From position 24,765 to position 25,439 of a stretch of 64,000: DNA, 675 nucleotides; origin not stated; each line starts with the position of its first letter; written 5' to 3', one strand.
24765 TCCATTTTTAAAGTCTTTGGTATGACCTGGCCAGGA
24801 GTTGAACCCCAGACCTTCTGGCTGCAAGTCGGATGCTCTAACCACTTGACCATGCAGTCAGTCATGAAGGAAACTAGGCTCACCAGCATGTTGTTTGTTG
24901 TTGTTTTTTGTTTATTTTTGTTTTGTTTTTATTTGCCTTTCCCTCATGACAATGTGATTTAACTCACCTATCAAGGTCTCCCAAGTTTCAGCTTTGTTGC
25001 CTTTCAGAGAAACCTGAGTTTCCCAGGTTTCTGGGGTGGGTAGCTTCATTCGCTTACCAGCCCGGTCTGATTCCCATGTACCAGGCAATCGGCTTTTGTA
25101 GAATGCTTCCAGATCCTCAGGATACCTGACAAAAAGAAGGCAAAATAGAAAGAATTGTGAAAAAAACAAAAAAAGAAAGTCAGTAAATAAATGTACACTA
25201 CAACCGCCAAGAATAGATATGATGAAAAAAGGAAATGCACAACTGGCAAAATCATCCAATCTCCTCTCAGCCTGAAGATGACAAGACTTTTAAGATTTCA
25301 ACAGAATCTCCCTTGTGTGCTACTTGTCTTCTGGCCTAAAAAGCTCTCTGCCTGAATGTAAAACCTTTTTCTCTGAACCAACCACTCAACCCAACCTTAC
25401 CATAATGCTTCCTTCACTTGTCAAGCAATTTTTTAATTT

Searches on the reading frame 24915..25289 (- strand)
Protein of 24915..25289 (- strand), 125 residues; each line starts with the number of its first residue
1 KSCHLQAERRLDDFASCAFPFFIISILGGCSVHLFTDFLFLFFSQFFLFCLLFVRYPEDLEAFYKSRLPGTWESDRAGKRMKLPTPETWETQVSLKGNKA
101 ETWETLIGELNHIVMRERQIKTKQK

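Call 45: search_protein_families(library=pfam, max_evalue=0.01, proteins=[window:24915-25289:-])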
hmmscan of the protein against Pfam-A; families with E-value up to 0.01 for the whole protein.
window:24915-25289:- (125 aa): 1 family
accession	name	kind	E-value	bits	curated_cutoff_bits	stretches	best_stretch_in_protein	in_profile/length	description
PF05731.17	TROVE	-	1.6e-22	80.7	23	1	53-109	243-299/442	TROVE domain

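Call 46: find_homologous_proteins(query=window:24915-25289:-, max_evalue=0.00001)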
Query window:24915-25289:- (125 aa): 100 proteins with E <= 0.00001 among 126 candidates.
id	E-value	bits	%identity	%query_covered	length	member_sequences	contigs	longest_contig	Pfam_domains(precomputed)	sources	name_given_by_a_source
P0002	4.6e-44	168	75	82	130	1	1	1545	PF05731.18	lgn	-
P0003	9.4e-25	105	70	50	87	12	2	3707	PF05731.18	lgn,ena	-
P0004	6.0e-24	103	64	56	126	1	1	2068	PF05731.18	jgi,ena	-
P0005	1.5e-23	101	80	44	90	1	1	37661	PF05731.18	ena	-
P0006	2.0e-23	101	66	59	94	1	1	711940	PF05731.18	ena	-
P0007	2.2e-23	101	58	74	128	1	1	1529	PF05731.18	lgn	-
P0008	4.4e-23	100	78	44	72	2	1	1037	PF05731.18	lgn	-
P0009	5.2e-23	99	75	49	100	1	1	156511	PF05731.18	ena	-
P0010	8.3e-23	99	75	49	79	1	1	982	PF05731.18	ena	-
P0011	1.7e-22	98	78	47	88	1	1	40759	PF05731.18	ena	-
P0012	2.4e-22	97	72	48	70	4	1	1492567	PF05731.18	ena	-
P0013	3.6e-22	97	78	46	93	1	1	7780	PF05731.18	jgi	jgi:hypothetical protein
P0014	5.4e-22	96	67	50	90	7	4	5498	PF05731.18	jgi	-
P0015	6.5e-22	96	80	44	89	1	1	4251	PF05731.18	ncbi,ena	-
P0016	7.1e-22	96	59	60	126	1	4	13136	PF05731.18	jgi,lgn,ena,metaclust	metaclust:\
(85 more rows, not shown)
